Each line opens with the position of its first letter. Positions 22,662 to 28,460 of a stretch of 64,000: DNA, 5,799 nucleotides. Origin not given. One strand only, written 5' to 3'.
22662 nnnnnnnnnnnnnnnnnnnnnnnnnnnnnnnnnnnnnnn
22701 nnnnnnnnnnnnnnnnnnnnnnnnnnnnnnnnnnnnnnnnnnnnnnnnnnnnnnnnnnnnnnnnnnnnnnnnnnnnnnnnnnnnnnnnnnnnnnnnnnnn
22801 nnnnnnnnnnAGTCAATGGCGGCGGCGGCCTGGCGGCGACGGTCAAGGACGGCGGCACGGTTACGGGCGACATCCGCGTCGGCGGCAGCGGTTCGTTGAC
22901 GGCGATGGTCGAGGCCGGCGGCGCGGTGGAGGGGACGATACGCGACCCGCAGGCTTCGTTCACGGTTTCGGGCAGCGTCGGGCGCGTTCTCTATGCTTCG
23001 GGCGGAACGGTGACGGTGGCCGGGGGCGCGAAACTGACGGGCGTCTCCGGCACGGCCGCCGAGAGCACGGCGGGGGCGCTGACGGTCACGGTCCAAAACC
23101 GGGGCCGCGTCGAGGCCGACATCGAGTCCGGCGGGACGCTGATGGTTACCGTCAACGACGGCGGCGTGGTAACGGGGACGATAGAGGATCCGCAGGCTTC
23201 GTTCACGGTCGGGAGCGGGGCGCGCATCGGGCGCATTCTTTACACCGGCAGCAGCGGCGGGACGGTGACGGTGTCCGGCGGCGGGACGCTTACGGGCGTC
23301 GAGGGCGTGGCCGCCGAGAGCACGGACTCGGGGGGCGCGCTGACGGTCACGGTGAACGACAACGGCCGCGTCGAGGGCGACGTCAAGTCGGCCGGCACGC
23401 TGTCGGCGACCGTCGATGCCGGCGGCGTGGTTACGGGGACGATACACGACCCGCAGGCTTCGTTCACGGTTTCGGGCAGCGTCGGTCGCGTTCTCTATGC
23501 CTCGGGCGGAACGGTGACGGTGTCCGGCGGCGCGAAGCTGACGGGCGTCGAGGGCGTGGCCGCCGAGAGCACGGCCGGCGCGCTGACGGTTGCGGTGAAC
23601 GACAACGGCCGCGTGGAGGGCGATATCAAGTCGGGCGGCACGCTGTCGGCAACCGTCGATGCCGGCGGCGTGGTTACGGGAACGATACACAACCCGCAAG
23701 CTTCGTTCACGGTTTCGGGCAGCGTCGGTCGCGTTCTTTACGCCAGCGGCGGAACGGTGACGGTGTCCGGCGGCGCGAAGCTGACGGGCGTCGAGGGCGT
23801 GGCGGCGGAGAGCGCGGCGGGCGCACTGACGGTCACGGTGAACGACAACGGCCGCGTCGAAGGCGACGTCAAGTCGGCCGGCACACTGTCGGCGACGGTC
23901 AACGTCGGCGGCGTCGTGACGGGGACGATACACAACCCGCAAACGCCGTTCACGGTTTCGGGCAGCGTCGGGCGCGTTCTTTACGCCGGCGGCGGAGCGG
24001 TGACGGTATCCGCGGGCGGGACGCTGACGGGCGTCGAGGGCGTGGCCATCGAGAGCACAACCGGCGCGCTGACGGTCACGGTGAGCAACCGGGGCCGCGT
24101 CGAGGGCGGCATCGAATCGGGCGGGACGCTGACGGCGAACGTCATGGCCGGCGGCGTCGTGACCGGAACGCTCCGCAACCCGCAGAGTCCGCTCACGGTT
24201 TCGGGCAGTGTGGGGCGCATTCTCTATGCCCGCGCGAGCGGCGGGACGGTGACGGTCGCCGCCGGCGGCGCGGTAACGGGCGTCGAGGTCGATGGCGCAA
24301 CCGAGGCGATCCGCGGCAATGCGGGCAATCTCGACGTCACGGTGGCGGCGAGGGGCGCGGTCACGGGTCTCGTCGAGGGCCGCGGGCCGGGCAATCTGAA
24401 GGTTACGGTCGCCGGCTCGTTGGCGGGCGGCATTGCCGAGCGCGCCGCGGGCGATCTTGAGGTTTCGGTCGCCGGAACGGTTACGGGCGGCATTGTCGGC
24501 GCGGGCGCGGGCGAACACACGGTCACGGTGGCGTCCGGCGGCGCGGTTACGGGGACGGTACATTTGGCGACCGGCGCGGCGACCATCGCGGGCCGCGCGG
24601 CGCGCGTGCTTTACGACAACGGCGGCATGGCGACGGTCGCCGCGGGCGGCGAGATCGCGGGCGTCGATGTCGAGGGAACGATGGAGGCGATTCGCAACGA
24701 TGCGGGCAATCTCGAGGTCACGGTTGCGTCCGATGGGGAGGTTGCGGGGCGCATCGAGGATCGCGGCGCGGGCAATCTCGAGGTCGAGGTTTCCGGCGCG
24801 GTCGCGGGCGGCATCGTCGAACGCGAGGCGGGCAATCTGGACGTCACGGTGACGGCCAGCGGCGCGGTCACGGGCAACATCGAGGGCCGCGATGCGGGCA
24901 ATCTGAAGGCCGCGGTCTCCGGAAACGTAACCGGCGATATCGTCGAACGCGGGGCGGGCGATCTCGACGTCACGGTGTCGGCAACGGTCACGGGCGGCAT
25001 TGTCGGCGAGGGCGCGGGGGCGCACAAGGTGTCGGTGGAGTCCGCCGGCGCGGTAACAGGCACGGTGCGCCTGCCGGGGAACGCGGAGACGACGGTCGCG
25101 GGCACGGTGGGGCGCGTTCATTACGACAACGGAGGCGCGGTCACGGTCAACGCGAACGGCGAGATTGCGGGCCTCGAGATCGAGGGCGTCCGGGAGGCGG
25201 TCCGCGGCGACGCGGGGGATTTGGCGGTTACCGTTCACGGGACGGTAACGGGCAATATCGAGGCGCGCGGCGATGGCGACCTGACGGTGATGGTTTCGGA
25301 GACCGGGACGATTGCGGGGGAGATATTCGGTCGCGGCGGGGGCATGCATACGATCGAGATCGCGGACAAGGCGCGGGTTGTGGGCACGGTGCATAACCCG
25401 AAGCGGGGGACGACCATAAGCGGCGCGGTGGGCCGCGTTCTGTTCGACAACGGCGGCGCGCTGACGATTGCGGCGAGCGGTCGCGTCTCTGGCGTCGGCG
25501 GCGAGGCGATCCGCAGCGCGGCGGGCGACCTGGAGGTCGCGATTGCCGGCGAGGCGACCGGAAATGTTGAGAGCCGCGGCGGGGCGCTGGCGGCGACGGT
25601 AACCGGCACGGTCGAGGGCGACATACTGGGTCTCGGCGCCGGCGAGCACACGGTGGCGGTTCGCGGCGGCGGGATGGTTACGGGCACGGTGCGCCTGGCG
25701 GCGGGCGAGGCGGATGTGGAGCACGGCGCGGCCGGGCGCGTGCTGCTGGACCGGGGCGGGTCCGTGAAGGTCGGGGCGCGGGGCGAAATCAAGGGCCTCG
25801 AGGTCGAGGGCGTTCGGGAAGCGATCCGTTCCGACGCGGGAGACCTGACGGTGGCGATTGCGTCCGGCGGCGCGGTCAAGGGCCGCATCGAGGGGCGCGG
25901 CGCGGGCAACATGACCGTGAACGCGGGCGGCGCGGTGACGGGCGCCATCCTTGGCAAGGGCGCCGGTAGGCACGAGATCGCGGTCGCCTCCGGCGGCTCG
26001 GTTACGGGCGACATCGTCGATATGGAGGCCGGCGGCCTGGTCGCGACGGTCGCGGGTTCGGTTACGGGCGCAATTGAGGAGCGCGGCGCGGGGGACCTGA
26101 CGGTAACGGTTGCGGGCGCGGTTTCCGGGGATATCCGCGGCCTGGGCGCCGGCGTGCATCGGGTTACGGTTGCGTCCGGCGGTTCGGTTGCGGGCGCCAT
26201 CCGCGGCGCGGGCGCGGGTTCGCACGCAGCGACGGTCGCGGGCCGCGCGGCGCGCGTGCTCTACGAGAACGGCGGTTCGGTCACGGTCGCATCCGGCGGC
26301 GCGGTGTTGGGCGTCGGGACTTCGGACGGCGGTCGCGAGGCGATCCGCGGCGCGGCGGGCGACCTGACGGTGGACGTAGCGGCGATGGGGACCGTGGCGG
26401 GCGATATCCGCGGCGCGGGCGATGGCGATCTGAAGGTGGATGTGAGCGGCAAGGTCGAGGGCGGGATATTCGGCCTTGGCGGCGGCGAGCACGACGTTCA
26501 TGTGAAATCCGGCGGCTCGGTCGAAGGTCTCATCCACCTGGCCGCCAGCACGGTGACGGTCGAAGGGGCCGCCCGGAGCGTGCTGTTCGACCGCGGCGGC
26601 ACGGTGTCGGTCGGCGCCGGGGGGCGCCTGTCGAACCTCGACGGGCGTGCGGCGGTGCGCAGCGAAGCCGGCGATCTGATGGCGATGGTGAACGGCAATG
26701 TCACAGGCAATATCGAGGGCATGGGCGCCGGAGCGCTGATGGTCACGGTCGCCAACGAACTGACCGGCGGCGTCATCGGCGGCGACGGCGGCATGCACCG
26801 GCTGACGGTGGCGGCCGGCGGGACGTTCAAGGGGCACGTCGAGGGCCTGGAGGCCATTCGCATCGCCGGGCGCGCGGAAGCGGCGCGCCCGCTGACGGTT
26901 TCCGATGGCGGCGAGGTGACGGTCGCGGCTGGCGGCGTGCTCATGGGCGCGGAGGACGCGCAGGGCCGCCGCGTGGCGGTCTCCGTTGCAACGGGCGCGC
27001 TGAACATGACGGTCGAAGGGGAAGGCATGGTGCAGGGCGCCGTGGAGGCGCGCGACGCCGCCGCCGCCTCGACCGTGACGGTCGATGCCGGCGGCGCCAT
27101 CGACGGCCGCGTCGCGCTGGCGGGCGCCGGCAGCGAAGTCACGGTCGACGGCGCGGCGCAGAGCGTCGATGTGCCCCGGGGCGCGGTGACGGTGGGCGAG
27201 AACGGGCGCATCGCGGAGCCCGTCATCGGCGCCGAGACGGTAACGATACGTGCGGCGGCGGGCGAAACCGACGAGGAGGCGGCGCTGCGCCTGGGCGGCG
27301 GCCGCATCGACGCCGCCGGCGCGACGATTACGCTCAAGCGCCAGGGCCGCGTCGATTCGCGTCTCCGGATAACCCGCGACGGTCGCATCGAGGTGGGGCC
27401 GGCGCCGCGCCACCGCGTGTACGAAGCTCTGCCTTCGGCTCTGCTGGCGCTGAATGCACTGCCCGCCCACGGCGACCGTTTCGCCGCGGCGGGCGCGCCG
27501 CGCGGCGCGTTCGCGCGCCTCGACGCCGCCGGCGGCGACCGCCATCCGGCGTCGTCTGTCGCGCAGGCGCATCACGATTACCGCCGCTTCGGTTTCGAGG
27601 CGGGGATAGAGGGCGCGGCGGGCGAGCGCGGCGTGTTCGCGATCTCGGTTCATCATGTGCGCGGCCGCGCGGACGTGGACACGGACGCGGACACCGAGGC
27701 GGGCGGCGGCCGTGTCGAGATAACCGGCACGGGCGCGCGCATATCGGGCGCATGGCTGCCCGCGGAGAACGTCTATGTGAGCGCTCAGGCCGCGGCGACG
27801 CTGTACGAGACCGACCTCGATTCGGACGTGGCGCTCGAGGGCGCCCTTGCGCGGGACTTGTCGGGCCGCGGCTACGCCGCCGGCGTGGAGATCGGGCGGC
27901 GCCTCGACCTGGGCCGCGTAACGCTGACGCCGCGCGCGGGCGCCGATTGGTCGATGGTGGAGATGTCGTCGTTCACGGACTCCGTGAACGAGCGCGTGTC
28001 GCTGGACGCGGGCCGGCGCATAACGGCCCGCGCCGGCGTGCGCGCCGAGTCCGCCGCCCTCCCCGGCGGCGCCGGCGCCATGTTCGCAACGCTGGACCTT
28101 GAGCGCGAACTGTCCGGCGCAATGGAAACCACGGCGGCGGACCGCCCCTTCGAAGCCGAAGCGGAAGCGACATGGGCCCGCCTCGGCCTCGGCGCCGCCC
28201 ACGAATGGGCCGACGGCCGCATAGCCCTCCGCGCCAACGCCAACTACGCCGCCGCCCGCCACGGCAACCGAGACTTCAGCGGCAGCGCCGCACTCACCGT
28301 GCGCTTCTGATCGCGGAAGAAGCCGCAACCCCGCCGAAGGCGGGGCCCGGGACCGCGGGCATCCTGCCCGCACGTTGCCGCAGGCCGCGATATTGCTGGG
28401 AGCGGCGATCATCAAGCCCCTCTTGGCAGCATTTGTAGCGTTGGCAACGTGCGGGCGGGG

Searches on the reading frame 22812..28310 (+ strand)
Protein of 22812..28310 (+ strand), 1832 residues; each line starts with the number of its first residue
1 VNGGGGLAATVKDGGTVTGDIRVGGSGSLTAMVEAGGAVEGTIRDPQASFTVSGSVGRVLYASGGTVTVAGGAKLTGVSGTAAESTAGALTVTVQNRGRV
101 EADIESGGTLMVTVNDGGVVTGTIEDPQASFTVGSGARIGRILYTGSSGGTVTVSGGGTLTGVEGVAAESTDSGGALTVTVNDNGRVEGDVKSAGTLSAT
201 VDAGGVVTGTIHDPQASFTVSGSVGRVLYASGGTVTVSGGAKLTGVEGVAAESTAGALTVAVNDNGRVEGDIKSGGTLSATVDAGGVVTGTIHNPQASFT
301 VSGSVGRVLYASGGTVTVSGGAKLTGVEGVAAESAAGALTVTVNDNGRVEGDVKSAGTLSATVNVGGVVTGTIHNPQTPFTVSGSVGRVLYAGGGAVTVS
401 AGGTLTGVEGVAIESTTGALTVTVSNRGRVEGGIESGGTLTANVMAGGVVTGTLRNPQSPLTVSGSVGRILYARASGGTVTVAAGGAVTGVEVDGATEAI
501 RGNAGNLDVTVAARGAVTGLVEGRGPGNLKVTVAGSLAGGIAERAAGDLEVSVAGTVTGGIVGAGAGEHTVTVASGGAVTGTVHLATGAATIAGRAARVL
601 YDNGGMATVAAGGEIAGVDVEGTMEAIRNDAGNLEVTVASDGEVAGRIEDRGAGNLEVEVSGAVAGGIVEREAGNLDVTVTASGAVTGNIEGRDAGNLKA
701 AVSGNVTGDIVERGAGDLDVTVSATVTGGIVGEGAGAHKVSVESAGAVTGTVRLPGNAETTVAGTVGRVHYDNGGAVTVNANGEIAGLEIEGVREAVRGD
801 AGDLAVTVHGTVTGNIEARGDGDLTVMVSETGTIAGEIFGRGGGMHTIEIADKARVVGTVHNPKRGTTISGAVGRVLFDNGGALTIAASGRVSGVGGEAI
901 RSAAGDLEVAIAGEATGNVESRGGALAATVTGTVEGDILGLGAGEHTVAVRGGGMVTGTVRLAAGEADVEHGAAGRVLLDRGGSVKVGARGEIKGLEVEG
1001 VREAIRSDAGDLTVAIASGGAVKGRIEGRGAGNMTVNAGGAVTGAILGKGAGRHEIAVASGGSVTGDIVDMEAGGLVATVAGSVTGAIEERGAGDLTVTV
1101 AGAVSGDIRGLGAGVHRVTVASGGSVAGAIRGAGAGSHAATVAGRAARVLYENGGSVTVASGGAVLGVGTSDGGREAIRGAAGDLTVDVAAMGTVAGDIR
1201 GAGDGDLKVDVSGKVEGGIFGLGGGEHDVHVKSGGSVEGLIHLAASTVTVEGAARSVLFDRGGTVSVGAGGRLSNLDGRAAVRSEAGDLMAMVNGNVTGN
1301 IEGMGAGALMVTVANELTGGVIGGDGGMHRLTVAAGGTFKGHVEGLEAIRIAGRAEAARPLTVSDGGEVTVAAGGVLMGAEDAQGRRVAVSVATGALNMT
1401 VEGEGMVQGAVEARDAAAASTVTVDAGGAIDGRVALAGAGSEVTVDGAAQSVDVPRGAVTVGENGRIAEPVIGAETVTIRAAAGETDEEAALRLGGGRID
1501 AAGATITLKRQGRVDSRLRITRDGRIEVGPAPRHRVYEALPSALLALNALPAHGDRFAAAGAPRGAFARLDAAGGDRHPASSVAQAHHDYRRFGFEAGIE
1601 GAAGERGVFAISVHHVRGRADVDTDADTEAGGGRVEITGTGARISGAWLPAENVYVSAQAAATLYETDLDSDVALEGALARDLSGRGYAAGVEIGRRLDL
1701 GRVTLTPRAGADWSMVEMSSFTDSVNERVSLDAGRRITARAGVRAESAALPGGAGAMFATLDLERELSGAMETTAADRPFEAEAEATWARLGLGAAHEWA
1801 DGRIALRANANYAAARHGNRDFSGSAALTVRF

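Call 8: search_protein_families(library=pfam, proteins=[window:22812-28310:+], max_evalue=0.01)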
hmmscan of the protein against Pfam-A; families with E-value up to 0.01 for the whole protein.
window:22812-28310:+ (1832 aa): 1 family
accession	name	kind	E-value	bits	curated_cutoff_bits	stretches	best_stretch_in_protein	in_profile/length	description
PF16714.10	TyrRSs_C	-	0.0011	19.1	30.6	0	298-336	16-54/120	Tyrosyl-tRNA synthetase C-terminal domain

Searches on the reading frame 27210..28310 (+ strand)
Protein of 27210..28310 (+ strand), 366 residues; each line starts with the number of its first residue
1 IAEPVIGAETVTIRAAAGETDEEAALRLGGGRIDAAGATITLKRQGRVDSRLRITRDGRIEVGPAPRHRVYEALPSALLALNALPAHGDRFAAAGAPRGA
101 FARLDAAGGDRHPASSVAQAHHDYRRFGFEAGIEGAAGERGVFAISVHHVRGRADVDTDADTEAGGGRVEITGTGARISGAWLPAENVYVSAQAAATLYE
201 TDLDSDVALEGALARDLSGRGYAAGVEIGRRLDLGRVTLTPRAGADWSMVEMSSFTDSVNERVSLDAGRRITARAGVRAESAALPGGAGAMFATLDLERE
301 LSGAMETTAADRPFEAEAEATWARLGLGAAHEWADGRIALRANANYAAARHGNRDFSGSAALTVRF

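Call 11: search_protein_families(library=pfam, proteins=[window:27210-28310:+], max_evalue=1)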
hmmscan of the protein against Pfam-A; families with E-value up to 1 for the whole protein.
window:27210-28310:+ (366 aa): 1 family
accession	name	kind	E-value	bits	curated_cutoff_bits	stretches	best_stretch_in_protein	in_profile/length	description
PF03797.25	Autotransporter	-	4.3e-28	99.2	26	1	109-345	8-255/255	Autotransporter beta-domain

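Call 65: search_protein_families(library=ncbifam, proteins=[window:27210-28310:+], max_evalue=0.001)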
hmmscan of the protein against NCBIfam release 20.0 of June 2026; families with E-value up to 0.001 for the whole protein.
window:27210-28310:+ (366 aa): 1 family
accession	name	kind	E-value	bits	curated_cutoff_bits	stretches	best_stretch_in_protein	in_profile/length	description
TIGR01414.1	autotrans_barl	domain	1.7e-22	80.1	16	1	20-366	70-432/432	autotransporter outer membrane beta-barrel domain-containing protein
